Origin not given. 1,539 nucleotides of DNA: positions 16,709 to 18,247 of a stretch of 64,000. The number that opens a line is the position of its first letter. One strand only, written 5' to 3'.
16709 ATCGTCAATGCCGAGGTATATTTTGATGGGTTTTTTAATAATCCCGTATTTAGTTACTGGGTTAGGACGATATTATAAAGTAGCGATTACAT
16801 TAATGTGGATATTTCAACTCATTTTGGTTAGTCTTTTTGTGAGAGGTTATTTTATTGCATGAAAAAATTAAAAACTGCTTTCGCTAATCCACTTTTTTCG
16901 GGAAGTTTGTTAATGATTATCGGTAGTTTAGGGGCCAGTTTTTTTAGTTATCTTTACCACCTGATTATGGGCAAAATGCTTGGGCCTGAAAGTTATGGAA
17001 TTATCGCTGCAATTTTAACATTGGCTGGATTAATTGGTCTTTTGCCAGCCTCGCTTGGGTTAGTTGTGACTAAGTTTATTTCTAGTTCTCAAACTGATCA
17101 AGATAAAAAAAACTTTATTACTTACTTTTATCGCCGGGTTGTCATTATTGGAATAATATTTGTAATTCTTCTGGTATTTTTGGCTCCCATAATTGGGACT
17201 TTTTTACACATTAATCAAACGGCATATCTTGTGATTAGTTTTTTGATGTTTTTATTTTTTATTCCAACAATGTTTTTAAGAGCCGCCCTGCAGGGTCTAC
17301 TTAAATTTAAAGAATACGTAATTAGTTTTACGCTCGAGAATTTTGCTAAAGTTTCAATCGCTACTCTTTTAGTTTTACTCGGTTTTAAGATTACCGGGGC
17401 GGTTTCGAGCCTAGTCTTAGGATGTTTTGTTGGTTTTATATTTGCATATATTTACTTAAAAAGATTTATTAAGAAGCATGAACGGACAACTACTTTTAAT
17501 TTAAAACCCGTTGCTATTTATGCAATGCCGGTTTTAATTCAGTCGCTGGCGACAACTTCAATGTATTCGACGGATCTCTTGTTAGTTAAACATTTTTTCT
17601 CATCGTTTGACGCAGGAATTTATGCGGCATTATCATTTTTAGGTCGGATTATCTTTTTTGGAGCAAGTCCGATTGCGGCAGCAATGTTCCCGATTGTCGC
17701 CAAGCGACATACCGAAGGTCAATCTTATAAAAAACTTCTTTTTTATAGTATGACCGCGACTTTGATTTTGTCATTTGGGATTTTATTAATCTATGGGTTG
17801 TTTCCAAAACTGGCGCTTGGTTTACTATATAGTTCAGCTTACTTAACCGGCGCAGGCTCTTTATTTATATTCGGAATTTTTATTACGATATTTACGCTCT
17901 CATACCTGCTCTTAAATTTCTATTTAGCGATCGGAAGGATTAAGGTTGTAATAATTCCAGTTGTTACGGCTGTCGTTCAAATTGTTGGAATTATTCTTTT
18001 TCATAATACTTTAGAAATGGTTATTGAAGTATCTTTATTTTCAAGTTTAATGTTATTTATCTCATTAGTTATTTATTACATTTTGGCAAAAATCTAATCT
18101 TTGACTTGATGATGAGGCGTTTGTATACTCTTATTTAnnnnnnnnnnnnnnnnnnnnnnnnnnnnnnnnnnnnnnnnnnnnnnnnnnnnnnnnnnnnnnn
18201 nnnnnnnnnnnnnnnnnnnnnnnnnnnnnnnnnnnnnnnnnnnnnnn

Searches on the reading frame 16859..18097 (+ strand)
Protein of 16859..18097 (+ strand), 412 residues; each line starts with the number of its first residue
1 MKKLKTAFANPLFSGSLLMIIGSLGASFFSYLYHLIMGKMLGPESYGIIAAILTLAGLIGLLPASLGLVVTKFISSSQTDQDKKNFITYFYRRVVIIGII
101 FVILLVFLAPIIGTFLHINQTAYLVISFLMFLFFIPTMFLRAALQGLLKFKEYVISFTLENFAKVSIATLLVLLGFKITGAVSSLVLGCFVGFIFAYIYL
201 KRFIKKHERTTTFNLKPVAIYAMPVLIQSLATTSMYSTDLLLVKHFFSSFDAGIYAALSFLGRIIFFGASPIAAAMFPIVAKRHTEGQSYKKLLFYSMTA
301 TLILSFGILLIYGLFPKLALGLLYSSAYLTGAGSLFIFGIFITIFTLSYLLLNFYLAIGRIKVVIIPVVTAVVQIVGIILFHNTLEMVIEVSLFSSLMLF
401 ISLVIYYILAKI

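Call 3: search_protein_families(library=pfam, proteins=[window:16859-18097:+], max_evalue=0.01)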
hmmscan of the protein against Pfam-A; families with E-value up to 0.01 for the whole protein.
window:16859-18097:+ (412 aa): 2 families
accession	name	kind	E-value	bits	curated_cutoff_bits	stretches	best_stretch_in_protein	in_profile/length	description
PF01943.22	Polysacc_synt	-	3e-17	63.4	28.2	1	15-282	4-272/274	Polysaccharide biosynthesis protein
PF13440.11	Polysacc_synt_3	-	3.2e-13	50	23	1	36-329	1-289/293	Polysaccharide biosynthesis protein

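Call 62: search_protein_families(library=ncbifam, proteins=[window:16859-18097:+], max_evalue=0.001)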
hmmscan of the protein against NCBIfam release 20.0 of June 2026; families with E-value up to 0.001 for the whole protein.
window:16859-18097:+ (412 aa): 0 families
